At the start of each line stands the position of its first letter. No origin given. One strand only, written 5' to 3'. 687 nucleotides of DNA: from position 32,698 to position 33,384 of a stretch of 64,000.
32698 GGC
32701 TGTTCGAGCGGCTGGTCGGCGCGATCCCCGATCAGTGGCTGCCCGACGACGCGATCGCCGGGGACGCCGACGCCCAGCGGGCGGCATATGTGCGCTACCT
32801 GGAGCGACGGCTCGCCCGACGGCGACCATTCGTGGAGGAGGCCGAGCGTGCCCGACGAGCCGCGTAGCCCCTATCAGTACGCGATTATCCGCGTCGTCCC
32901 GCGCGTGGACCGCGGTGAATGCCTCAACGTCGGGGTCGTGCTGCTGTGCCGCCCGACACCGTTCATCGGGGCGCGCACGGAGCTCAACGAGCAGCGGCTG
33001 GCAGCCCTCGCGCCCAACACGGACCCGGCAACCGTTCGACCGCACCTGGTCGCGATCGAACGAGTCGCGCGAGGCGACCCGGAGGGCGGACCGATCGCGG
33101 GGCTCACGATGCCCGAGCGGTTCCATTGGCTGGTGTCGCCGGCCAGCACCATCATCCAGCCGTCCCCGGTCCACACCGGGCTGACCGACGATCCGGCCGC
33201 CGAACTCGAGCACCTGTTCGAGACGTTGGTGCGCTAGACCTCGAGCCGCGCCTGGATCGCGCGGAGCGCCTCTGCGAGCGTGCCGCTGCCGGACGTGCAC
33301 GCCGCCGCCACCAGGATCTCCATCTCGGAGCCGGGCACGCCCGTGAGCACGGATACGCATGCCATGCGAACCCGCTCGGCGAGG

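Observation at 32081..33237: Short HipA-like kinase-domain protein overlapped by a DUF3037 gene: a conserved two-gene module of unknown function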

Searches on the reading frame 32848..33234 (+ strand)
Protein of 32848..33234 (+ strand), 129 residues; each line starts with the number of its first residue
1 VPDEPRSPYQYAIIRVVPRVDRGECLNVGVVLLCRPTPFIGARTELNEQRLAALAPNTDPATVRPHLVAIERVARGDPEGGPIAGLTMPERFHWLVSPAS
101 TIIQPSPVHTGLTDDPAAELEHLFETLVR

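Call 3: search_protein_families(library=pfam, proteins=[window:32848-33234:+], max_evalue=0.01)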
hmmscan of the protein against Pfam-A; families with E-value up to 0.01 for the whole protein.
window:32848-33234:+ (129 aa): 1 family
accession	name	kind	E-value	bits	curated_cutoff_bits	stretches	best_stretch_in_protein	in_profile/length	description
PF11236.13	DUF3037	-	2.2e-43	147.7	22.6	1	11-128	1-118/118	Protein of unknown function (DUF3037)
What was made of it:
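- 32848..33237 (+): DUF3037 gene (129 aa, GTG start), the predicted neutralising partner or antitoxin. It matches only the N-terminal half of PDC-M66B. Pfam PF11236, E = 2e-43, model positions 1-118 of 118 (call 3).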

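Call 4: search_protein_families(library=ncbifam, proteins=[window:32848-33234:+], max_evalue=0.01)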
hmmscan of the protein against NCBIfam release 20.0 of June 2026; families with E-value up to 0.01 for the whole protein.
window:32848-33234:+ (129 aa): 0 families

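Call 6: search_protein_families(library=padloc, proteins=[window:32848-33234:+], max_evalue=1)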
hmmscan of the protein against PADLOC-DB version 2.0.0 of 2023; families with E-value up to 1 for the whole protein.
window:32848-33234:+ (129 aa): 1 family
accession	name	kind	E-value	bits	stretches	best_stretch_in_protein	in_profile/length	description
PDLC04767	PDC-M66B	-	1.6e-09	35.7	1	9-128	4-128/281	-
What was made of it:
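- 32848..33237 (+): PADLOC PDC-M66B, E = 1.6e-9, profile positions 4-128 of 281 (call 6).
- On HipA_2-DUF3037 two-gene system (PADLOC PDC-M66; DS-6/HipAD type): PDC-M66B, E = 1.6e-9 (call 6). The partner ends at residue 129 and covers only PDC-M66B profile positions 4-128 of 281 (call 6).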

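Call 15: find_homologous_proteins(query=window:32848-33234:+, max_evalue=0.001)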
Query window:32848-33234:+ (129 aa): 7977 proteins with E <= 0.001 among 8000 candidates; the best 120 are listed.
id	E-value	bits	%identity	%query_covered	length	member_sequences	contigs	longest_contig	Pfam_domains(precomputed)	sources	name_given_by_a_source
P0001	1.1e-80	286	100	100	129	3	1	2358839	PF11236.14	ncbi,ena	-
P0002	3.4e-72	258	92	100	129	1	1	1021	PF11236.14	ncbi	-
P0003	1.2e-69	250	88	100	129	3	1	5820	PF11236.14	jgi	jgi:hypothetical protein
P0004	4.6e-69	248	87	100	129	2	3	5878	PF11236.14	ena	-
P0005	6.6e-69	248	87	100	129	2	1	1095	PF11236.14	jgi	jgi:hypothetical protein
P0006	8.9e-68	244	85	100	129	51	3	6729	PF11236.14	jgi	jgi:hypothetical protein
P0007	8.9e-68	244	86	100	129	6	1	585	PF11236.14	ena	-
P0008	1.4e-67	243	85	100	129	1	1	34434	PF11236.14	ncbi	-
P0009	1.8e-67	243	86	100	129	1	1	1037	PF11236.14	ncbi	-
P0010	1.9e-67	243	86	100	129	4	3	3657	PF11236.14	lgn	-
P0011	2.2e-67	243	86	100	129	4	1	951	PF11236.14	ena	-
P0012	2.2e-67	243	85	100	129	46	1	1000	PF11236.14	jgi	-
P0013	2.5e-67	242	87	100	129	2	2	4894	PF11236.14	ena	-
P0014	2.8e-67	242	85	100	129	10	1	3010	PF11236.14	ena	-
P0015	3.7e-67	242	85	100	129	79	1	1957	PF11236.14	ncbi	-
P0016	5.7e-67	241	85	100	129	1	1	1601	PF11236.14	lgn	-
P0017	6.7e-67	241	85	100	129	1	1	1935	PF11236.14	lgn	-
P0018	6.7e-67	241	85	100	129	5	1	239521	PF11236.14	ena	-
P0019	1.1e-66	240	84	100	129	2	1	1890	PF11236.14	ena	-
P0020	1.5e-66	240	84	100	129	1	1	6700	PF11236.14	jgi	jgi:hypothetical protein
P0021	1.6e-66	240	85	100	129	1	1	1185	PF11236.14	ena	-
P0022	1.7e-66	240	84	100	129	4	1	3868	PF11236.14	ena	-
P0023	2.9e-66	239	84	100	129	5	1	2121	PF11236.14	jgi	jgi:hypothetical protein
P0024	4.3e-66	239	84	100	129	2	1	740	PF11236.14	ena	-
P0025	4.3e-66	239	84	100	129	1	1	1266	PF11236.14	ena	-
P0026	4.4e-66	238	84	100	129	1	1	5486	PF11236.14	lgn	-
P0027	5.5e-66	238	84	100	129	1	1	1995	PF11236.14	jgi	jgi:hypothetical protein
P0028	7.5e-66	238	84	100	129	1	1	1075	PF11236.14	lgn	-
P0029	8.8e-66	237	83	100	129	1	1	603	PF11236.14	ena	-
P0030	1.1e-65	237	83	100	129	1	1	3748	PF11236.14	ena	-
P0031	1.2e-65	237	84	100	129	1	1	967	PF11236.14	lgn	-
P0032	1.5e-65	237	83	100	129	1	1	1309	PF11236.14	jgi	jgi:hypothetical protein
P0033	1.8e-65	236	84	100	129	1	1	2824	PF11236.14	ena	-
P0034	2.1e-65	236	83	100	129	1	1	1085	PF11236.14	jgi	jgi:hypothetical protein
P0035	3.0e-65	236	84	100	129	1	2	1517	PF11236.14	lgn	-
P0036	3.4e-65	236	84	100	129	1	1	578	PF11236.14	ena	-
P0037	4.1e-65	235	83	100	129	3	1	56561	PF11236.14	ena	-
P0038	4.2e-65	235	84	100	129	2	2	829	PF11236.14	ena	-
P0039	4.5e-65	235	84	100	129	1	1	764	PF11236.14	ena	-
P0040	5.0e-65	235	84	100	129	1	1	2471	PF11236.14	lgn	-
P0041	6.3e-65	235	83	100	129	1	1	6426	PF11236.14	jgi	jgi:hypothetical protein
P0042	6.4e-65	235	84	100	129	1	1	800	PF11236.14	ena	-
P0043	6.5e-65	235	82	100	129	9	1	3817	PF11236.14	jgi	jgi:hypothetical protein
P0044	8.0e-65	234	82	100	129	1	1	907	PF11236.14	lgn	-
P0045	8.6e-65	234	83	100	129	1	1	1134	PF11236.14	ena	-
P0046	9.2e-65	234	83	100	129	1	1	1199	PF11236.14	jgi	-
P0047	9.4e-65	234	83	100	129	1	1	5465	PF11236.14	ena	-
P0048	1.1e-64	234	83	100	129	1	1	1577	PF11236.14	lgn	-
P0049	1.2e-64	234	83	99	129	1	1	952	PF11236.14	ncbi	-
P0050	1.3e-64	234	83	100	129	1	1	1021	PF11236.14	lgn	-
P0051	2.0e-64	233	82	100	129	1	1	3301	PF11236.14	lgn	-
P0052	2.5e-64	233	83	100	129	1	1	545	PF11236.14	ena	-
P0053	4.1e-64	232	81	100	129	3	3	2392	PF11236.14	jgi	-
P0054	6.7e-64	231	82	100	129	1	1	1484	PF11236.14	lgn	-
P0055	7.8e-64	231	84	100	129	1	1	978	PF11236.14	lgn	-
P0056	1.2e-63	231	81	100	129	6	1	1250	PF11236.14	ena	-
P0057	1.7e-63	230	81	100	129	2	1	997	PF11236.14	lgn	-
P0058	1.7e-63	230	81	100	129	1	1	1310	PF11236.14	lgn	-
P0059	2.2e-63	230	82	100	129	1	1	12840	PF11236.14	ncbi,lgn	-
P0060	3.3e-63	229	81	100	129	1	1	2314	PF11236.14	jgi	jgi:hypothetical protein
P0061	5.3e-63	228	82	100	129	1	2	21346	PF11236.14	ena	-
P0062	3.5e-62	226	80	100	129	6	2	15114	PF11236.14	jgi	jgi:hypothetical protein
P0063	4.9e-62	225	79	100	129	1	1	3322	PF11236.14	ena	-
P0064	1.0e-61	224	80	100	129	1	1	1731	PF11236.14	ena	-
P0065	1.7e-61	224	79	100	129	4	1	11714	PF11236.14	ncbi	-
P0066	3.1e-61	223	80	100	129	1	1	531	PF11236.14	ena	-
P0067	5.6e-61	222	79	100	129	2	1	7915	PF11236.14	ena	-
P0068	1.2e-60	221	77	100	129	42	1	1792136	PF11236.14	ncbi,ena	-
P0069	1.4e-60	221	79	100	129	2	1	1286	PF11236.14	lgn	-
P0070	1.7e-60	220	78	100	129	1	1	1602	PF11236.14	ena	-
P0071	2.0e-60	220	81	100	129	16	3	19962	PF11236.14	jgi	jgi:hypothetical protein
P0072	2.1e-60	220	77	100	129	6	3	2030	PF11236.14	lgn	-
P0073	2.1e-60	220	78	100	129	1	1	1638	PF11236.14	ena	-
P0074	2.3e-60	220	75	100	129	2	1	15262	PF11236.14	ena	-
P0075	2.3e-60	220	83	94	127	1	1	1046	PF11236.14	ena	-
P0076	2.4e-60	220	78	100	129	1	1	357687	PF11236.14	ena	-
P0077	3.1e-60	220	80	100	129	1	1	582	PF11236.14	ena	-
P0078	5.7e-60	219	79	100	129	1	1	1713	PF11236.14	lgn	-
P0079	5.8e-60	219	79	100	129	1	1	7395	PF11236.14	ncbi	-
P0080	7.9e-60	218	79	100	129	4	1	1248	PF11236.14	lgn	-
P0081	8.9e-60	218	74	100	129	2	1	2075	PF11236.14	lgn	-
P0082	1.1e-59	218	78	100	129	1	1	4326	PF11236.14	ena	-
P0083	1.5e-59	217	78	100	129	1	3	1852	PF11236.14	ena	-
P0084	1.7e-59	217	77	100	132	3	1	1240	PF11236.14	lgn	-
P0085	1.8e-59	217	77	100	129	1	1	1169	PF11236.14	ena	-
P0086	1.8e-59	217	76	100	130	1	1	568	PF11236.14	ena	-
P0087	1.9e-59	217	78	99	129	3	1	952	PF11236.14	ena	-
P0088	3.4e-59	216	77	100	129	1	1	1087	PF11236.14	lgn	-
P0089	3.9e-59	216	77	100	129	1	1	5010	PF11236.14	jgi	jgi:hypothetical protein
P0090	4.4e-59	216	78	100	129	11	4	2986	PF11236.14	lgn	-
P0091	5.2e-59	216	78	100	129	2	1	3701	PF11236.14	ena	-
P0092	5.5e-59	216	75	100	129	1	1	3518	PF11236.14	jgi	jgi:hypothetical protein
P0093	5.6e-59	215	77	99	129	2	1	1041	PF11236.14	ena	-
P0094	7.4e-59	215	78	100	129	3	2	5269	PF11236.14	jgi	jgi:hypothetical protein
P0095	7.6e-59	215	75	100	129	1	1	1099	PF11236.14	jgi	jgi:hypothetical protein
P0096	8.5e-59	215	76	100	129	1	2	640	PF11236.14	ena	-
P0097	9.0e-59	215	78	100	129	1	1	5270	PF11236.14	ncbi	ncbi:MAG: DUF3037 domain-containing protein [Candidatus Limnocylindrales bacterium]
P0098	9.2e-59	215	76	100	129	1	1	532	PF11236.14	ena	-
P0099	9.9e-59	215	78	100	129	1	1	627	PF11236.14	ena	-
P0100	1.3e-58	214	77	99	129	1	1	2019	PF11236.14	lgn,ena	-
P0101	1.3e-58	214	74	100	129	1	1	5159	PF11236.14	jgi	-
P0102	1.5e-58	214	76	100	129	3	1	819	PF11236.14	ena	-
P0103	1.6e-58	214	75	100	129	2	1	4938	PF11236.14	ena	-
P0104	1.7e-58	214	75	100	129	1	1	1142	PF11236.14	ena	-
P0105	2.3e-58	214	76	100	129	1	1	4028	PF11236.14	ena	-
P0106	2.4e-58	213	76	100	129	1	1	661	PF11236.14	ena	-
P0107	2.7e-58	213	78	100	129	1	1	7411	PF11236.14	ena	-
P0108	3.2e-58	213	78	100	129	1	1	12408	PF11236.14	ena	-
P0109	3.3e-58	213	76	100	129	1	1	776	PF11236.14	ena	-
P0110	4.7e-58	213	76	100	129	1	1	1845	PF11236.14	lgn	-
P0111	5.0e-58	212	76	100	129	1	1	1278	PF11236.14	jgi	jgi:hypothetical protein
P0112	5.1e-58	212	75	99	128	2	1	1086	PF11236.14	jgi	jgi:hypothetical protein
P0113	5.3e-58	212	74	100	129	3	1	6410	PF11236.14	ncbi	-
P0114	6.8e-58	212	76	100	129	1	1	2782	PF11236.14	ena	-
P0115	8.3e-58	212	77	99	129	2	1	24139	PF11236.14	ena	-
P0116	8.6e-58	212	74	100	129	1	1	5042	PF11236.14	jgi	jgi:hypothetical protein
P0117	9.0e-58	212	77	100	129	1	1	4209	PF11236.14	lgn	-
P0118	9.3e-58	212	73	100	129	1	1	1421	PF11236.14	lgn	-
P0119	9.8e-58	211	77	99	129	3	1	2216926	PF11236.14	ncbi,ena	-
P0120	1.0e-57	211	75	100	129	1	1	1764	PF11236.14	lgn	-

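Call 16: find_encoding_contigs(protein=P0001, flank=10000, max_places=4)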
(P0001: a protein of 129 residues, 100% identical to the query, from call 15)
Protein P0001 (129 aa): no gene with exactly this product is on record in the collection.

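Call 17: list_cluster_members(proteins=[P0001, P0068, P0119, P0018, P0076, P0008])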
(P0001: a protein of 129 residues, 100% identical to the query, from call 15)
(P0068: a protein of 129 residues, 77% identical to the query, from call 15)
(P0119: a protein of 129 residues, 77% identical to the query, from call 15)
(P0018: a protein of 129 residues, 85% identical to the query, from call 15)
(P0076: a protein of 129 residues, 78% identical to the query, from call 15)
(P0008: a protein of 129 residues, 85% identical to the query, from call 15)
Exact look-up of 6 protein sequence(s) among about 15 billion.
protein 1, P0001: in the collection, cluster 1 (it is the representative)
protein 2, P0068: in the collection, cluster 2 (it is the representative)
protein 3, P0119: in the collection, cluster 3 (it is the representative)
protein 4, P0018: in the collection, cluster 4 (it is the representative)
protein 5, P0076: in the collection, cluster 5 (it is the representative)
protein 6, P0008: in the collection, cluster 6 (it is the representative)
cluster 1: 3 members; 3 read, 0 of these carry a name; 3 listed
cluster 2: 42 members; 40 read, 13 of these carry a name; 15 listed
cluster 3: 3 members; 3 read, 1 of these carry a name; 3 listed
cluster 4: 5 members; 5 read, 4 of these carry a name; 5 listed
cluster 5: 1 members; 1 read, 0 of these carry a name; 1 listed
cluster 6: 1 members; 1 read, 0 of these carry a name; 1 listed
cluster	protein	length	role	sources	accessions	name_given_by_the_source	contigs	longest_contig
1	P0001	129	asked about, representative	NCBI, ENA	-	-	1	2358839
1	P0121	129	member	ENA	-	-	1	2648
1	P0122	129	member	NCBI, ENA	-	-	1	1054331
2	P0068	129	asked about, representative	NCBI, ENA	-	-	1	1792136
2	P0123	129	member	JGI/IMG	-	hypothetical protein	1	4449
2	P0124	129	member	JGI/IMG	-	Protein of unknown function (DUF3037)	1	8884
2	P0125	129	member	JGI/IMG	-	hypothetical protein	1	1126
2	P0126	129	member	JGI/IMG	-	hypothetical protein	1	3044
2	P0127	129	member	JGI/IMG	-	hypothetical protein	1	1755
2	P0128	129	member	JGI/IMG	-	hypothetical protein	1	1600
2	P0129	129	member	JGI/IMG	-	hypothetical protein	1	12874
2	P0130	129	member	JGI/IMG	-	hypothetical protein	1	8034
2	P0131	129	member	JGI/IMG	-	hypothetical protein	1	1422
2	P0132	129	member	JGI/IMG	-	hypothetical protein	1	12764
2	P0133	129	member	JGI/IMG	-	Protein of unknown function (DUF3037)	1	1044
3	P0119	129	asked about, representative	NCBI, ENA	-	-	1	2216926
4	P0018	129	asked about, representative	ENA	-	-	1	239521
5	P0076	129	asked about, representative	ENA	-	-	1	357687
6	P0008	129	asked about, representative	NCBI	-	-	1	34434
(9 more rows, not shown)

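Call 22: search_solved_structures(query=window:32848-33234:+, max_evalue=10, show_alignments=1)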
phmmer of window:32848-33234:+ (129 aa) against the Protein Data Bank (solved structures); distinct sequences matched with E-value up to 10: 2.
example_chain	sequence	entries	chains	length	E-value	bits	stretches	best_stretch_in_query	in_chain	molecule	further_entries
9u7b_A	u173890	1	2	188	0.013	18.4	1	51-85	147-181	Possible transcriptional regulatory protein (Probably MarR-family)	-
5x1y_B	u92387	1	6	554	1.7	11.6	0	27-59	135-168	Mercuric reductase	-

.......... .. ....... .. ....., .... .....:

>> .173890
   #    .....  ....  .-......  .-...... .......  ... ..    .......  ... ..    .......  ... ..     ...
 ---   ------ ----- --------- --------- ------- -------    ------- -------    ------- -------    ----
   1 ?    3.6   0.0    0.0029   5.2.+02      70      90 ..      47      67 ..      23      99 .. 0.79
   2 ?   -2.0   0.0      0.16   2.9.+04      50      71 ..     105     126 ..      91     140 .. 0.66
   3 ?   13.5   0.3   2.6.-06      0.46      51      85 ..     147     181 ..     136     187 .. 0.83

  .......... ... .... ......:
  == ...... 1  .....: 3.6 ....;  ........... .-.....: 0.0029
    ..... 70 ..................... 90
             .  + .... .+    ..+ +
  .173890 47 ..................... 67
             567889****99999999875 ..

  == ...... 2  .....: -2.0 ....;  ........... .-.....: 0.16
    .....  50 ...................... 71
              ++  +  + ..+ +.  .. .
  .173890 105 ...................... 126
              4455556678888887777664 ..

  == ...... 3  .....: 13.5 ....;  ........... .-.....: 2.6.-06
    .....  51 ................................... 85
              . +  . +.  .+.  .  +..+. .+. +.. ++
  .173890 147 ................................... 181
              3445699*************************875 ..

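Call 27: search_protein_representatives(protein=window:32848-33234:+)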
Query: 129 residues. Proteins with E-value up to 0.001 (for the whole library): 1797; up to 1e-10: 764; up to 1e-30: 28. The best 150 are listed.
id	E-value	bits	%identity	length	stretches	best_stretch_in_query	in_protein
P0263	4.1e-45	169.0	70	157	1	1-128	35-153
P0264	9.5e-44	164.6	61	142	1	5-128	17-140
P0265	9.8e-42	158.1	61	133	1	7-128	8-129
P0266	1.0e-38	148.3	56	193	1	5-129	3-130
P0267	6.7e-38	145.6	70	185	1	2-101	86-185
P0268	1.8e-37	144.3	60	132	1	8-128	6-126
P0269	2.5e-37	143.8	58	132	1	5-128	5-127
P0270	4.0e-37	143.1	54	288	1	4-128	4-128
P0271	9.9e-37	141.9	55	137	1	7-127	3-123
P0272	1.0e-36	141.8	56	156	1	6-128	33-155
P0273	6.7e-36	139.2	53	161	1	2-128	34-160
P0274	1.1e-35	138.5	60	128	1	1-129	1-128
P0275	1.7e-35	137.8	63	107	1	2-103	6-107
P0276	2.1e-35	137.6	52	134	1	3-128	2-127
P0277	2.7e-35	137.2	54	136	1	7-128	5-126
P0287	3.6e-32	127.1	58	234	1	7-128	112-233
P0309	6.5e-28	113.3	62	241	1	1-107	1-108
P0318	6.3e-27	110.1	70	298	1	49-128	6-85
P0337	9.0e-25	103.2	51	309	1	11-128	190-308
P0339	1.0e-24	103.0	46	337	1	4-128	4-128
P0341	1.5e-24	102.4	48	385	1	8-128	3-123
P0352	5.4e-24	100.6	54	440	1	6-117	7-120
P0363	3.1e-23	98.2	54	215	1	6-106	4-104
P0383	3.7e-22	94.7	61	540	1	5-87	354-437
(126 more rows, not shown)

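Call 31: find_related_loci(query=A3, collection=genome_contigs, flank=10000)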
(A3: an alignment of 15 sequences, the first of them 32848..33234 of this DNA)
Query A3 (129 aa) in genome_contigs; peptide patterns used: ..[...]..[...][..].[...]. (x = any residue, [..] = any of these).
600 stretches matched a pattern (row limit reached: there are more); 596 encode a relative of the query (tblastn E <= 1e-3); the best 80 are kept; 80 distinct loci.
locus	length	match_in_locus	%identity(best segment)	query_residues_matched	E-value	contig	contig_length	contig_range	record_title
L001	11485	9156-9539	74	1-128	1e-59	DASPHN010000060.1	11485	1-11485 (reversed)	MAG TPA_asm: Candidatus Saccharimonadales bacterium isolate SMAG_U11957 k141_879170, whole genome shotgun sequence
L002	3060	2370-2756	74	1-129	2e-58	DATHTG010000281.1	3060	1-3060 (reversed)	MAG TPA_asm: Candidatus Limnocylindrales bacterium isolate SMAG_U16071 k141_156476, whole genome shotgun sequence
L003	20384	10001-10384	71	1-128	3e-58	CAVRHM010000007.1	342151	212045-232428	MAG: uncultured Chloroflexia bacterium isolate MFD05567.bin.2.55 genome assembly, contig: contig_6091, whole genome shot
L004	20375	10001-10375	74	4-128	3e-58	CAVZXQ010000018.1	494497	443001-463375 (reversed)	MAG: uncultured Chloroflexia bacterium isolate MFD04651.bin.2.116 genome assembly, contig: contig_7362, whole genome sho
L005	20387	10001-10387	72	1-129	9e-58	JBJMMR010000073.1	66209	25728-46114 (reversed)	MAG: Chloroflexota bacterium isolate 12C16O_24h_100_P08_coass_bin_12 k141_2774861, whole genome shotgun sequence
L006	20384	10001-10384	73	1-128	3e-57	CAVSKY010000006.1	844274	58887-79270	MAG: uncultured Chloroflexia bacterium isolate MFD09206.bin.1.75 genome assembly, contig: contig_3611, whole genome shot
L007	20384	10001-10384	70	1-128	1e-56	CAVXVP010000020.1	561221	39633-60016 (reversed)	MAG: uncultured Chloroflexia bacterium isolate MFD06298.bin.2.198 genome assembly, contig: contig_48337, whole genome sh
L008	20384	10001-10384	69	1-128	1e-55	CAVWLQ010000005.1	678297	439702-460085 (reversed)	MAG: uncultured Chloroflexia bacterium isolate MFD09368.bin.2.48 genome assembly, contig: contig_29640, whole genome sho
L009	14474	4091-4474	73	1-128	9e-56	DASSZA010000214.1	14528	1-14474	MAG TPA_asm: Candidatus Limnocylindrales bacterium isolate SMAG_U695 k141_1080913, whole genome shotgun sequence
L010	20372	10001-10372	69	5-128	4e-55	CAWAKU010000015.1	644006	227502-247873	MAG: uncultured Chloroflexia bacterium isolate MFD02134.bin.1.198 genome assembly, contig: contig_5329, whole genome sho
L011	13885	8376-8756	72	3-129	4e-55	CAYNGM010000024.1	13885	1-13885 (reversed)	MAG TPA_asm: uncultured Anaerolineaceae bacterium isolate binchicken_co245_156 genome assembly, contig: NODE_4908_length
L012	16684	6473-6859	68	1-129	6e-55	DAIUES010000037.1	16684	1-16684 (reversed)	MAG TPA_asm: Candidatus Limnocylindrales bacterium isolate CTOTU27539 NODE_427_length_16684_cov_5.681340, whole genome s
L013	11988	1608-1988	69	2-128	7e-55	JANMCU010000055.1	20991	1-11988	MAG: Chloroflexota bacterium isolate OTE_1_concoct_178_sub OTE_1_k141_2441675, whole genome shotgun sequence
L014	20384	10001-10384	69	1-128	1e-54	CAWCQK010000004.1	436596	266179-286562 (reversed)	MAG: uncultured Chloroflexia bacterium isolate MFD04967.bin.2.110 genome assembly, contig: contig_24847, whole genome sh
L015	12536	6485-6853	70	6-128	9e-55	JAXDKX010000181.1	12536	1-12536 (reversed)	MAG: Chloroflexota bacterium isolate BP_604 scaffold_4231244, whole genome shotgun sequence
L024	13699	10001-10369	67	6-128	2e-52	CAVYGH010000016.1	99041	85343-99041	MAG: uncultured Chloroflexia bacterium isolate MFD00392.bin.2.85 genome assembly, contig: contig_61535, whole genome sho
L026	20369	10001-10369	67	6-128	5e-52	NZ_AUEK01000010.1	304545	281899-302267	Candidatus Solirubrobacter pratensis strain URHD0082 H958DRAFT_scaffold00008.8_C, whole genome shotgun sequence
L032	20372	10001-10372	65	5-128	5e-51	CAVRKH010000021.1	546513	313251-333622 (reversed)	MAG: uncultured Chloroflexia bacterium isolate MFD00392.bin.3.213 genome assembly, contig: contig_9815, whole genome sho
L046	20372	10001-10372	65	6-129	1e-48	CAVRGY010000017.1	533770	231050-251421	MAG: uncultured Chloroflexia bacterium isolate MFD05442.bin.2.302 genome assembly, contig: contig_7366, whole genome sho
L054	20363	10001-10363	64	8-128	4e-48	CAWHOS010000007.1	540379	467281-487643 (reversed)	MAG: uncultured Solirubrobacteraceae bacterium isolate MFD09212.bin.2.103 genome assembly, contig: contig_2694, whole ge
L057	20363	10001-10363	65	9-129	8e-48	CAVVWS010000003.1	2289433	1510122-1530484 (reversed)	MAG: uncultured Solirubrobacteraceae bacterium isolate MFD06742.bin.2.298 genome assembly, contig: contig_21282, whole g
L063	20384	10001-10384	61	1-128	4e-47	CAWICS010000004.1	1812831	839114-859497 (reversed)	MAG: uncultured Solirubrobacterales bacterium isolate MFD09603.bin.1.217 genome assembly, contig: contig_28205, whole ge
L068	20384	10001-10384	58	1-128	3e-46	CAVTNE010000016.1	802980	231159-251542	MAG: uncultured Solirubrobacterales bacterium isolate MFD02248.bin.2.123 genome assembly, contig: contig_5457, whole gen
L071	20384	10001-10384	60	1-128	2e-45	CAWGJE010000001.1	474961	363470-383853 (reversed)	MAG: uncultured Solirubrobacterales bacterium isolate MFD05705.bin.2.90 genome assembly, contig: contig_13616, whole gen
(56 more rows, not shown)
